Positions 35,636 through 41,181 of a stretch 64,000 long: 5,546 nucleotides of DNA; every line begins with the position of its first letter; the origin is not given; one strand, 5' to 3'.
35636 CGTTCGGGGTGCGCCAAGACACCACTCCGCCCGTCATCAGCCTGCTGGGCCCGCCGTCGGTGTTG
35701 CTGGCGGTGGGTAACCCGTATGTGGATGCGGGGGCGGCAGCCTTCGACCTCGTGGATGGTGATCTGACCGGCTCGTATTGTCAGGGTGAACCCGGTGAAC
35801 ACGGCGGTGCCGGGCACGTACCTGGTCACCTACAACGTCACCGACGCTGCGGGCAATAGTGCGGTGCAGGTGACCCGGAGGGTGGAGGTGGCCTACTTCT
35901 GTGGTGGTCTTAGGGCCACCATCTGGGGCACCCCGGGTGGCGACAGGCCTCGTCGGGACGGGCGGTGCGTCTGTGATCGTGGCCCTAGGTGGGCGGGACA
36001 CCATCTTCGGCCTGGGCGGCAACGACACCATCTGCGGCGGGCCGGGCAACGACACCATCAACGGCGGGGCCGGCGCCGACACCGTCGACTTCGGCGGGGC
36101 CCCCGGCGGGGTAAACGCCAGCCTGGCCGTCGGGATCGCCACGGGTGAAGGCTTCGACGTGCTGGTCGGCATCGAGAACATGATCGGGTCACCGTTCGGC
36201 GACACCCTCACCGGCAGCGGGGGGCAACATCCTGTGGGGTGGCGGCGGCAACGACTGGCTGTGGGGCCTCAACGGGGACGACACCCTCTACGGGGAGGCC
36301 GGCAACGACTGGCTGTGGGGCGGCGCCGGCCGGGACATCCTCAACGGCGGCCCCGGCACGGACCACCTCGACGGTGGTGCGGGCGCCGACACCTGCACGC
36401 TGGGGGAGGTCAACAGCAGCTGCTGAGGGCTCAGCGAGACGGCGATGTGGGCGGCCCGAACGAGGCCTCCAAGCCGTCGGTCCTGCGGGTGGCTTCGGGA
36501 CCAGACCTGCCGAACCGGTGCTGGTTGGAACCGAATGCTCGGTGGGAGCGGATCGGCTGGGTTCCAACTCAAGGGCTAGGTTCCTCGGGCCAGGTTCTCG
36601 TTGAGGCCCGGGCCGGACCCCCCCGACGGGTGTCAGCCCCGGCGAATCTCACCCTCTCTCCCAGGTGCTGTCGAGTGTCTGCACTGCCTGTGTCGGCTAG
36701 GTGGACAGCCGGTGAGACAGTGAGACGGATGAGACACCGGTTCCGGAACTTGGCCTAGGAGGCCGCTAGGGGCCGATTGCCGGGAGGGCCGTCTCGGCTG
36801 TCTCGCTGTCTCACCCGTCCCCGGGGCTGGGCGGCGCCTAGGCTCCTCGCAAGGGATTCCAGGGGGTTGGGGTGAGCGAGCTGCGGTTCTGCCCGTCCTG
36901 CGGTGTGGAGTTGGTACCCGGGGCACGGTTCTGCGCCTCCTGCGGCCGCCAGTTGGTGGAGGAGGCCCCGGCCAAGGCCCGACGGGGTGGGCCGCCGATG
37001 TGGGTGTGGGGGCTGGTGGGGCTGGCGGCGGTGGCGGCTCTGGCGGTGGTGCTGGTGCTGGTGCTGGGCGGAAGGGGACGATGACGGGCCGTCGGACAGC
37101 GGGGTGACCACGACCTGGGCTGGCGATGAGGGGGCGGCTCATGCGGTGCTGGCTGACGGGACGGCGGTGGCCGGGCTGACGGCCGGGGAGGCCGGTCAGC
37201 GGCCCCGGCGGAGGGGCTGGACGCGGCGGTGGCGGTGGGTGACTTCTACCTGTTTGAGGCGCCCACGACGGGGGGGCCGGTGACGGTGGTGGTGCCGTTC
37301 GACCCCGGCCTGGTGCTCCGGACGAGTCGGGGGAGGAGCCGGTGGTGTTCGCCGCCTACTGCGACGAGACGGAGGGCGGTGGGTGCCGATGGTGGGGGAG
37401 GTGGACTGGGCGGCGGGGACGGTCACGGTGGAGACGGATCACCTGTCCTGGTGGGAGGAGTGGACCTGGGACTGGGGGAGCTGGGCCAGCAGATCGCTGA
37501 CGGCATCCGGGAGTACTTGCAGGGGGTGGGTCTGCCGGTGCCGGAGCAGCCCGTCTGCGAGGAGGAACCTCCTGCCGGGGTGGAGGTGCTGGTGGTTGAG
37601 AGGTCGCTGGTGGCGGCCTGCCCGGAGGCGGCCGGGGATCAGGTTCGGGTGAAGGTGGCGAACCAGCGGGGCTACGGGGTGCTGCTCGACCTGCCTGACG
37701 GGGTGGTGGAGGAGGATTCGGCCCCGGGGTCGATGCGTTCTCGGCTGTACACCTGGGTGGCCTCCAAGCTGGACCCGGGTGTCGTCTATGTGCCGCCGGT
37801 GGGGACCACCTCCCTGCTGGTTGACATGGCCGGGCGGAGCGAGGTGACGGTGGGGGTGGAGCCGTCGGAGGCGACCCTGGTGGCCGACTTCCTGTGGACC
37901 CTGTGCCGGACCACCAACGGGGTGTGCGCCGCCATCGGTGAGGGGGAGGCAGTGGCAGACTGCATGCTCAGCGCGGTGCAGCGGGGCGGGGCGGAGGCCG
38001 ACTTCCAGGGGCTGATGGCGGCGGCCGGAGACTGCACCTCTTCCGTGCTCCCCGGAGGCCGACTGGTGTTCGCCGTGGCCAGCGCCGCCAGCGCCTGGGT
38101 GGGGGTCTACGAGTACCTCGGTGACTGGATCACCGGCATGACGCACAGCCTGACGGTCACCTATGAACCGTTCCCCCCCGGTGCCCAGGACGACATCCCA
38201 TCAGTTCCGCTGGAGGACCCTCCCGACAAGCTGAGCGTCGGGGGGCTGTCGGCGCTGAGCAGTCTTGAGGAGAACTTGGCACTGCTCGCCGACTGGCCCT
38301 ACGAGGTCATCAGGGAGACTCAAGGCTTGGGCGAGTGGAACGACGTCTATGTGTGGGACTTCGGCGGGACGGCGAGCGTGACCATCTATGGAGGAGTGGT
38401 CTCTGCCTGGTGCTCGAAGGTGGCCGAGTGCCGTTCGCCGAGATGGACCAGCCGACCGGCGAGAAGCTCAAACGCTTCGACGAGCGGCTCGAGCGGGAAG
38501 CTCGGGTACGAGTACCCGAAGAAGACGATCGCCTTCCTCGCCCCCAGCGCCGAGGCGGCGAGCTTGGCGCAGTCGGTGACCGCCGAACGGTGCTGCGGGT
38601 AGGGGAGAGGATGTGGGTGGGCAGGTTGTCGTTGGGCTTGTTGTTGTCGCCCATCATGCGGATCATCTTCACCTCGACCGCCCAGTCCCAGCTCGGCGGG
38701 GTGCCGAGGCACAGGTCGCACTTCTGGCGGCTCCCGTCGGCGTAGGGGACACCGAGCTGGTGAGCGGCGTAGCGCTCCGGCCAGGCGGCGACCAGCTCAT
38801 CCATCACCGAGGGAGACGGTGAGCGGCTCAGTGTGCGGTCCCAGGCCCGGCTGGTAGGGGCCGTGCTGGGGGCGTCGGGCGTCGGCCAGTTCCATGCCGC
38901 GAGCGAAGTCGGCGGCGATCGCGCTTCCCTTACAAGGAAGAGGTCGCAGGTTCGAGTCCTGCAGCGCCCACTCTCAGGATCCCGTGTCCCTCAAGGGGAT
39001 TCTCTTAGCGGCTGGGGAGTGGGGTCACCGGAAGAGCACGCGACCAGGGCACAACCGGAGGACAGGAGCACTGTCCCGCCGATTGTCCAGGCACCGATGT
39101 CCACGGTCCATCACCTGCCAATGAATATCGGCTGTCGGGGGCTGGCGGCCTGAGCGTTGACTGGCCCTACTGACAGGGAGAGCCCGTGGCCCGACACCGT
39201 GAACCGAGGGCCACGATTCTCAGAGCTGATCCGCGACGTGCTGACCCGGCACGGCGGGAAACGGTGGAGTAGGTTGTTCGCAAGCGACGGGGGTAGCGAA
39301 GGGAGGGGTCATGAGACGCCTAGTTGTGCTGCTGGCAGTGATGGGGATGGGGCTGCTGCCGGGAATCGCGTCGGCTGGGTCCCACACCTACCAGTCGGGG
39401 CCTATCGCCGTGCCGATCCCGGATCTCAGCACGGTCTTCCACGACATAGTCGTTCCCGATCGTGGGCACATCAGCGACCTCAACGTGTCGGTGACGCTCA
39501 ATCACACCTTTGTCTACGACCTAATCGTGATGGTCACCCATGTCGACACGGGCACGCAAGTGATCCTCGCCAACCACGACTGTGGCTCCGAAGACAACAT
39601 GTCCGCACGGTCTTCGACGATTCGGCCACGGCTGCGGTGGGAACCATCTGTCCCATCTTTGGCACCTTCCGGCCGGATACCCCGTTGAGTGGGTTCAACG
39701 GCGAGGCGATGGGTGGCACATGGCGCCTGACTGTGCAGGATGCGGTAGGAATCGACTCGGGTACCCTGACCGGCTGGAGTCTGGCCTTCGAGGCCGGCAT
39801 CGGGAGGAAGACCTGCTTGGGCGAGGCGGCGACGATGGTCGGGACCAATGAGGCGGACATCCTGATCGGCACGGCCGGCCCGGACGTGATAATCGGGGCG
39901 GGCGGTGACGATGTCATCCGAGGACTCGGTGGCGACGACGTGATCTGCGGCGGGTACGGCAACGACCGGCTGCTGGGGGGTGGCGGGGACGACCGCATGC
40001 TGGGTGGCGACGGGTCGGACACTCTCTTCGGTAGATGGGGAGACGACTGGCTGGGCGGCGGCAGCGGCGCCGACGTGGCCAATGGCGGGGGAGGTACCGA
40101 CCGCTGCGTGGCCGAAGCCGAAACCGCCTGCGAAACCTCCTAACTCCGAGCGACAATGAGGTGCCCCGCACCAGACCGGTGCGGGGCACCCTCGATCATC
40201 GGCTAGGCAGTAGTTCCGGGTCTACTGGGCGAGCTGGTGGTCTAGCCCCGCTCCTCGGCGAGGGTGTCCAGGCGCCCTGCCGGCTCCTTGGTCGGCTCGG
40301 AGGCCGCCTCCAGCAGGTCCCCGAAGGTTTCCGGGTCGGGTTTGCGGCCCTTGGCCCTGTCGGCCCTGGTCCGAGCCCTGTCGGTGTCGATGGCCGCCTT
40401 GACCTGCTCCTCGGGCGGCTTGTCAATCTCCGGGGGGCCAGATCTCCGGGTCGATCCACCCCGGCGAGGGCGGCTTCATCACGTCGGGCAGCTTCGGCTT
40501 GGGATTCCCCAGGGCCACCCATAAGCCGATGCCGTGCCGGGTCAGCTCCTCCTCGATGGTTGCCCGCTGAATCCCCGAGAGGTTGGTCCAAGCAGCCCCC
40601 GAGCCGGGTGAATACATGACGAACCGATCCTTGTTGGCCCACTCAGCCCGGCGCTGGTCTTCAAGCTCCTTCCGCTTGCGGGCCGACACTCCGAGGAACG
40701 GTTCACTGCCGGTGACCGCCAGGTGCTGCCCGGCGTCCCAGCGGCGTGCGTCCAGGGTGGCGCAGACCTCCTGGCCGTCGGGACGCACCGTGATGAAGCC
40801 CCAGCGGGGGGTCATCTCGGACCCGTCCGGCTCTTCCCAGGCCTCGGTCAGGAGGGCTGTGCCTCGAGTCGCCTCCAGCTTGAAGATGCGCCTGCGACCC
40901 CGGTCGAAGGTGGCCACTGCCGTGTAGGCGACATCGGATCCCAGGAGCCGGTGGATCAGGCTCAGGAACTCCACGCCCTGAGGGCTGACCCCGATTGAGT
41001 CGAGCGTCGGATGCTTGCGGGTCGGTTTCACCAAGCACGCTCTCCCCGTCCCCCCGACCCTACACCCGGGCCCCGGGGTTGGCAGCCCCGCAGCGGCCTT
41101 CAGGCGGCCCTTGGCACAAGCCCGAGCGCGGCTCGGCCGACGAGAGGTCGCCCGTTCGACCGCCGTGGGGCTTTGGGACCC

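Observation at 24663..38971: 14.2-kb island integrated at tRNA-Val, bounded by a perfect 51-bp direct repeat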

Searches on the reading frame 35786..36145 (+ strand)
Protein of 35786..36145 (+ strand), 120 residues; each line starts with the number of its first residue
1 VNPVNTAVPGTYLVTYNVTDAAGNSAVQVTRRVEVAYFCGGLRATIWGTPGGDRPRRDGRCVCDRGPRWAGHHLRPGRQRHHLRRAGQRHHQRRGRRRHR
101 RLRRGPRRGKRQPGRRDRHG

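Call 19: search_protein_families(library=pfam, proteins=[window:35786-36145:+], max_evalue=0.05)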
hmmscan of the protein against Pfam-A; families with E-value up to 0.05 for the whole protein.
window:35786-36145:+ (120 aa): 2 families
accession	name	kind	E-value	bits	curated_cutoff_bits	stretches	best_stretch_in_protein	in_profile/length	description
PF16403.11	Bact_surface_Ig-like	-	1.2e-07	32.1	27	1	4-35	41-71/71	Bacterial surface protein, Ig-like domain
PF18981.6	InlK_D3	-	0.0086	16.6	25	1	4-34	44-74/75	Internalin K domain (D3/D4)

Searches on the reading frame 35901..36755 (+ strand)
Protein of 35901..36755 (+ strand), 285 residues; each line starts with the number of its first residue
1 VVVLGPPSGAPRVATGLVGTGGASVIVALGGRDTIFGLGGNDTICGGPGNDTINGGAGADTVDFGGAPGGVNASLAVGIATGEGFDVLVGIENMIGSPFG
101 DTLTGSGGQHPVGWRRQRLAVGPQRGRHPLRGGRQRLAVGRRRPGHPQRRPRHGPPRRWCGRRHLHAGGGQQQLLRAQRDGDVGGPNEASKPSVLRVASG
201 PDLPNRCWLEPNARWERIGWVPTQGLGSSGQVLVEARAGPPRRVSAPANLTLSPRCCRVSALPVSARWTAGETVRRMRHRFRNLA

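Call 19: search_protein_families(library=pfam, proteins=[window:35901-36755:+], max_evalue=0.05)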
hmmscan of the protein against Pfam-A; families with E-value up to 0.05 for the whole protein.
window:35901-36755:+ (285 aa): 2 families
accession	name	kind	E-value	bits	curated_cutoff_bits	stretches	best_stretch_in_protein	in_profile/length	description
PF00353.25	HemolysinCabind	-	7.9e-14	51.7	23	2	19-52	2-35/36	RTX calcium-binding nonapeptide repeat (4 copies)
PF01585.28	G-patch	-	0.046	14.1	22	0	217-235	11-29/45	G-patch domain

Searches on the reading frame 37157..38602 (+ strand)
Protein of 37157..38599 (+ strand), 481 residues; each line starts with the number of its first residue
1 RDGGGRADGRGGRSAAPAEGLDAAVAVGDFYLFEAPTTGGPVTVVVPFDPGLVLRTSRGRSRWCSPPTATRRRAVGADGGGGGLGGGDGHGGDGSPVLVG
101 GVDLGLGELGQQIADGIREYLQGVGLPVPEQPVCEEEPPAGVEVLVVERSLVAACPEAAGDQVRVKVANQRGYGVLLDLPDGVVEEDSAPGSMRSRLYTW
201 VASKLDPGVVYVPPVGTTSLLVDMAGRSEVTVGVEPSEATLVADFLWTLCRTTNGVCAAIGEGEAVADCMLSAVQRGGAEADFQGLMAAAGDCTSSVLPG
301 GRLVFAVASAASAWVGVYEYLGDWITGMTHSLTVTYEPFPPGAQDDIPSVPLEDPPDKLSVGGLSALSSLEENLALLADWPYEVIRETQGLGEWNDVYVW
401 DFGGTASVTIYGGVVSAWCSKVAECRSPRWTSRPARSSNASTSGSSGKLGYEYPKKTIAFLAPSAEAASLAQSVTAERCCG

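Call 12: find_encoding_contigs(protein=window:37229-38602:+, flank=10000, max_places=6)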
Protein window:37229-38602:+ (457 aa): no gene with exactly this product is on record in the collection.

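Call 18: search_protein_families(library=pfam, proteins=[window:37157-38599:+], max_evalue=0.05)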
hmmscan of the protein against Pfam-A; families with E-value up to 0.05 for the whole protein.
window:37157-38599:+ (481 aa): 0 families

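Call 60: search_protein_families(library=padloc, proteins=[window:37229-38599:+], max_evalue=0.01)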
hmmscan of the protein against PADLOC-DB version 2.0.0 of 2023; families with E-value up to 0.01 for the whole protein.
window:37229-38599:+ (457 aa): 0 families

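Call 61: search_protein_families(library=phrogs, proteins=[window:37229-38599:+], max_evalue=0.001)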
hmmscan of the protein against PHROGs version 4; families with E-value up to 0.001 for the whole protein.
window:37229-38599:+ (457 aa): 0 families

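Call 65: search_protein_representatives(protein=window:37229-38599:+)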
Query: 457 residues. Proteins with E-value up to 0.001 (for the whole library): 13; up to 1e-10: 3; up to 1e-30: 2. The best 13 are listed.
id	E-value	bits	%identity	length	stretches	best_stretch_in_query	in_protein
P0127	1.0e-249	845.6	100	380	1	78-457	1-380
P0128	2.0e-36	142.4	40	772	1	83-380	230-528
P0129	3.4e-13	65.8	33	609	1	82-320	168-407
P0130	1.1e-10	57.5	30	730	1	81-317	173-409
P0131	1.4e-09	53.8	30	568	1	82-325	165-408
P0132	1.9e-08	50.1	28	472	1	82-335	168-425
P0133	1.9e-08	50.1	35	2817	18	205-255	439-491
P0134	1.5e-07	47.2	30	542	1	87-324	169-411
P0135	2.1e-06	43.4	33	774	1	96-223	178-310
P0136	3.6e-06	42.6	31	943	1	92-294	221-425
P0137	3.3e-05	39.4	27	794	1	84-330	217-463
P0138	2.7e-04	36.4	29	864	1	95-223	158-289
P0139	3.5e-04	36.1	31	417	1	98-207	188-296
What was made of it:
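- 36878..38602 (+): Gene of a rare zinc-ribbon / TM / central-domain / SH3 family. It is split over three frames and lacks the C-terminal SH3 part. The longest intact ORF is 37460-38602 (380 aa). Only 13 relatives with E<=1e-3 among 1.84 billion representatives (call 65).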

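Call 68: find_encoding_contigs(protein=P0127, flank=10000, max_places=6)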
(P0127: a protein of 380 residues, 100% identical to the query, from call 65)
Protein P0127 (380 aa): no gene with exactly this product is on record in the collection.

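Call 87: search_protein_families(library=pfam, proteins=[P0128], max_evalue=0.01)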
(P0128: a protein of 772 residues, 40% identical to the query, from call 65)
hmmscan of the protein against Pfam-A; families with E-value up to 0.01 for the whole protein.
P0128 (772 aa): 5 families
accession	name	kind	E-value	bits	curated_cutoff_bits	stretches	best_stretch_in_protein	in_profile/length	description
PF13240.11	Zn_Ribbon_1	-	1.3e-06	28.5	25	1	9-31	1-23/23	zinc-ribbon domain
PF08239.17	SH3_3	-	2.6e-05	24.7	27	1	560-614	4-53/54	Bacterial SH3 domain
PF13248.11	Zn_ribbon_3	-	6.5e-05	22.7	27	1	10-31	5-26/26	zinc-ribbon domain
PF12773.13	DZR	-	0.00052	20.6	27.3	1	10-32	1-23/45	Double zinc ribbon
PF24463.1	DUF7577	-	0.0044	17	28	1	6-32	1-27/27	Domain of unknown function (DUF7577)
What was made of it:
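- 36878..38602 (+): P0128 domains in call 87.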

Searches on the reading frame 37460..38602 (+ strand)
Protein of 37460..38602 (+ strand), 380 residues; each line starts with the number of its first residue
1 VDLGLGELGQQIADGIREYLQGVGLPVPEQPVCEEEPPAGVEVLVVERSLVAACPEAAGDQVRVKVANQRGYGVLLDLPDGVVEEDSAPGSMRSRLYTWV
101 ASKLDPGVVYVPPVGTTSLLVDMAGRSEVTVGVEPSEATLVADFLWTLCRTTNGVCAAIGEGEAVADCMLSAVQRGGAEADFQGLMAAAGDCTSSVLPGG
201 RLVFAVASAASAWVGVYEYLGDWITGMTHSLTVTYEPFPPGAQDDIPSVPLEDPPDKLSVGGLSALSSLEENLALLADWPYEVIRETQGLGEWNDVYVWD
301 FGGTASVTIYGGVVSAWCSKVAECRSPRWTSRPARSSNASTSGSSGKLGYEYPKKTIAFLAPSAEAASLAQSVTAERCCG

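Call 66: find_encoding_contigs(protein=window:37460-38602:+, flank=10000, max_places=6)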
Protein window:37460-38602:+ (380 aa): no gene with exactly this product is on record in the collection.

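Call 86: search_protein_families(library=ncbifam, proteins=[window:37460-38599:+], max_evalue=0.01)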
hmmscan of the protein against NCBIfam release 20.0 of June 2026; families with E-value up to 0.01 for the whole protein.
window:37460-38599:+ (380 aa): 0 families

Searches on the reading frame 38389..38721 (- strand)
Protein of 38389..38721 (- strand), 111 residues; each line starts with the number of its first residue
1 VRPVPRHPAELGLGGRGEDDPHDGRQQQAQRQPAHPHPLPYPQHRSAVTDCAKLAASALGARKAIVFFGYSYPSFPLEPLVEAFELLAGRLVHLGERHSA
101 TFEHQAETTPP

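Call 19: search_protein_families(library=pfam, proteins=[window:38389-38721:-], max_evalue=0.05)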
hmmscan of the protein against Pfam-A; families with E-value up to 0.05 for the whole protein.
window:38389-38721:- (111 aa): 0 families

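Call 60: search_protein_families(library=padloc, proteins=[window:38389-38721:-], max_evalue=0.01)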
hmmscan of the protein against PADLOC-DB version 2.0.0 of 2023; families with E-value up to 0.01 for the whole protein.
window:38389-38721:- (111 aa): 0 families

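Call 61: search_protein_families(library=phrogs, proteins=[window:38389-38721:-], max_evalue=0.001)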
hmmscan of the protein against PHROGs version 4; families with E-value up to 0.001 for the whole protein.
window:38389-38721:- (111 aa): 0 families

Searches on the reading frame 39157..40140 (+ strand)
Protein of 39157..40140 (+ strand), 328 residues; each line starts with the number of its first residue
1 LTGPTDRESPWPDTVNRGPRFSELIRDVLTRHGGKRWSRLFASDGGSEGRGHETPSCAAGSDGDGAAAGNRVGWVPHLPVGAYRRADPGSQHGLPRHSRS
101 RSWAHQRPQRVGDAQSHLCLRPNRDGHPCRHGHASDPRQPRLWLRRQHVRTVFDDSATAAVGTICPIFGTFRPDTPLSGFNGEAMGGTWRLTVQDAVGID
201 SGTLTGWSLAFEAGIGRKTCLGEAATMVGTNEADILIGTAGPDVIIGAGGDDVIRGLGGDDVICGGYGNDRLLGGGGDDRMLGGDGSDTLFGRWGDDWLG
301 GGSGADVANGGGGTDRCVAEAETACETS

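Call 20: search_protein_families(library=pfam, proteins=[window:39157-40140:+], max_evalue=0.01)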
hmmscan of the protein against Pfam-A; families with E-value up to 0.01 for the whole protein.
window:39157-40140:+ (328 aa): 2 families
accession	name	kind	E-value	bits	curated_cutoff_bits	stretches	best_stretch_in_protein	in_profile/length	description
PF00353.25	HemolysinCabind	-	6.1e-19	68.1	23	3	229-263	2-36/36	RTX calcium-binding nonapeptide repeat (4 copies)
PF01483.27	P_proprotein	-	4.6e-05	23.9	21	1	179-211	54-86/86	Proprotein convertase P-domain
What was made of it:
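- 38972..40407 (+): Segment outside the repeats that is also missing from the island-free strain. It carries a secreted P-domain + RTX gene (39311-40143, one frameshift). PF01483 and PF00353 (call 20).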

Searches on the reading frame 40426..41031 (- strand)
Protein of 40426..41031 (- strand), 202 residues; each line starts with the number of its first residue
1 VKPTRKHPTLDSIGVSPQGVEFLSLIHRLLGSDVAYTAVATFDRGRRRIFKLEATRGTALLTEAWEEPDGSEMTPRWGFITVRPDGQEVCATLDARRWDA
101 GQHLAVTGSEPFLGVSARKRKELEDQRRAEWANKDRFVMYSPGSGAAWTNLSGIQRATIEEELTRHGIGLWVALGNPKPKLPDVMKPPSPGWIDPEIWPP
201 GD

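Call 72: find_homologous_proteins(query=window:40426-41031:-, max_evalue=0.00001)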
Query window:40426-41031:- (202 aa): 4 proteins with E <= 0.00001 among 191 candidates.
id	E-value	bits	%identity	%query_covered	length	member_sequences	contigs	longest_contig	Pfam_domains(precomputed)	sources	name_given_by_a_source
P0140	1.4e-125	435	95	100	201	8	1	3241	-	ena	-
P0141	4.8e-105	368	84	98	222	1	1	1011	-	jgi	jgi:hypothetical protein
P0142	2.4e-89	317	77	92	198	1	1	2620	-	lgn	-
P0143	9.2e-53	197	58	87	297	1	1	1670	-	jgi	jgi:hypothetical protein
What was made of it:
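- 40408..41305 (-): First sequence shared with the island-free strain, which marks the right-hand backbone. It contains a hypothetical gene at 40426-41031. P0140 is 95% identical at the protein level (call 72).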

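Call 73: find_encoding_contigs(protein=P0140, flank=10000, max_places=6)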
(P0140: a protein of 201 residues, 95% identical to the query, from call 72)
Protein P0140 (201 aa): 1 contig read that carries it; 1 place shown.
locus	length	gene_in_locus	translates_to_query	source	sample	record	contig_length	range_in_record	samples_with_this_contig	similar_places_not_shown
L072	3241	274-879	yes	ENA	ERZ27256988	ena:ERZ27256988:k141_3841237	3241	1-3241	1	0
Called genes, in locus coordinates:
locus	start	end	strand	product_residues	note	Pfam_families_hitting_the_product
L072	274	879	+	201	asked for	-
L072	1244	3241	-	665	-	?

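Call 74: find_encoding_contigs(protein=P0142, flank=10000, max_places=6)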
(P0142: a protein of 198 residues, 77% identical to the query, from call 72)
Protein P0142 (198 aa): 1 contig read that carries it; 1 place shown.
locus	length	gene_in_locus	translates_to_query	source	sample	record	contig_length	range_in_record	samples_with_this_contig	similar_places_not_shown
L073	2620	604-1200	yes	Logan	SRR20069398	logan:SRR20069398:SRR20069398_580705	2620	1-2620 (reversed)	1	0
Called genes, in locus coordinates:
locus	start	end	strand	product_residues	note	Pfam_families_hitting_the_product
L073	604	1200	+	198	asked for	-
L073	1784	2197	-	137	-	-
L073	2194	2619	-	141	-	?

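Call 86: search_protein_families(library=ncbifam, proteins=[window:40426-41031:-], max_evalue=0.01)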
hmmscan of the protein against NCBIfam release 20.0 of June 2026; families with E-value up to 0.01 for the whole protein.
window:40426-41031:- (202 aa): 0 families

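Call 87: search_protein_families(library=pfam, proteins=[window:40426-41031:-], max_evalue=0.01)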
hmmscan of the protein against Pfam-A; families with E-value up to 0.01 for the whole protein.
window:40426-41031:- (202 aa): 0 families
